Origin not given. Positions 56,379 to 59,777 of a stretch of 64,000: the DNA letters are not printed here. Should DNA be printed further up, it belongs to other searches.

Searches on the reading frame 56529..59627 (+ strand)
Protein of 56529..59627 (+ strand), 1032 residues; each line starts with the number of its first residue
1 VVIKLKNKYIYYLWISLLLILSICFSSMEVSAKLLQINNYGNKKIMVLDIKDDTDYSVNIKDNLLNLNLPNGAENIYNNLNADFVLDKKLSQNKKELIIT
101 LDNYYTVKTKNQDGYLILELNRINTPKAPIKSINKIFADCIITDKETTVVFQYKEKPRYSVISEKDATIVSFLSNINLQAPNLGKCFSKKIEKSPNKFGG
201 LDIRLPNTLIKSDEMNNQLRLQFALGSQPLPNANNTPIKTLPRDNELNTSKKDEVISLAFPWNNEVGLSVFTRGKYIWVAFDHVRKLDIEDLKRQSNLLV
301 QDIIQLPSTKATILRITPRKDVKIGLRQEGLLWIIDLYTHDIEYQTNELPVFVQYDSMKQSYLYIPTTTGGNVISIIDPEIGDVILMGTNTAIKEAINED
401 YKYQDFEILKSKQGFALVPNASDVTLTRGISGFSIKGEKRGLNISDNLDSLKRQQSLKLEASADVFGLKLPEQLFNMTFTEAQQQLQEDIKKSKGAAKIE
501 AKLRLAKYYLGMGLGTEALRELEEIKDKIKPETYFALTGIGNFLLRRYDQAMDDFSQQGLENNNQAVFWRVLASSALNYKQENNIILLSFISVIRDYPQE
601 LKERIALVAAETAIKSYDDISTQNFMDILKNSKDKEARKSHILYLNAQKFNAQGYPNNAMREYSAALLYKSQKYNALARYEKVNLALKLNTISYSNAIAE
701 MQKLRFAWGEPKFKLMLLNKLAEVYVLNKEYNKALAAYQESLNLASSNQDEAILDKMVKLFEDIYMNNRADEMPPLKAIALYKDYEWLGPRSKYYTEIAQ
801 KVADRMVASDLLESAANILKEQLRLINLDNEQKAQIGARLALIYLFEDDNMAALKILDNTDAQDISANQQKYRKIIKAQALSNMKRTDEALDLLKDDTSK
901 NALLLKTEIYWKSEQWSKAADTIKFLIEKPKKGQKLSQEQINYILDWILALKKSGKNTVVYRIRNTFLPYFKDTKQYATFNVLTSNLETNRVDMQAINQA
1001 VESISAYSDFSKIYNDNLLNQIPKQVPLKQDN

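Call 3: search_protein_families(library=pfam, proteins=[window:56529-59627:+], max_evalue=0.1)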
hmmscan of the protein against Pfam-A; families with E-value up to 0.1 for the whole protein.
window:56529-59627:+ (1032 aa): 9 families
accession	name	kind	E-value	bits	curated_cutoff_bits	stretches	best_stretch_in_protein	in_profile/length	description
PF00515.34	TPR_1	-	9.6e-06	25.6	27.8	1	718-748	4-34/34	Tetratricopeptide repeat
PF13176.12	TPR_7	-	0.00062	20.1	27.9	0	718-750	2-34/36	Tetratricopeptide repeat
PF07719.23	TPR_2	-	0.005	17.3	27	1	717-747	3-33/34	Tetratricopeptide repeat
PF07024.18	ImpE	-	0.011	16.3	25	1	269-299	19-49/122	ImpE protein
PF13424.12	TPR_12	-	0.013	16.1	30.1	1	717-746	5-34/77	Tetratricopeptide repeat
PF12895.13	ANAPC3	-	0.021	15.5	27.2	0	875-924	27-80/82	Anaphase-promoting complex, cyclosome, subunit 3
PF21325.3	SHPRH_helical-1st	-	0.033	14.9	27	0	716-761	25-70/95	E3 ubiquitin-protein ligase SHPRH, first helical domain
PF12862.13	ANAPC5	-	0.038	14.5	23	0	712-759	36-82/91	Anaphase-promoting complex subunit 5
PF18440.7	GlcNAc-1_reg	-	0.049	14.5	26.4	0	29-69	32-72/87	Putative GlcNAc-1 phosphotransferase regulatory domain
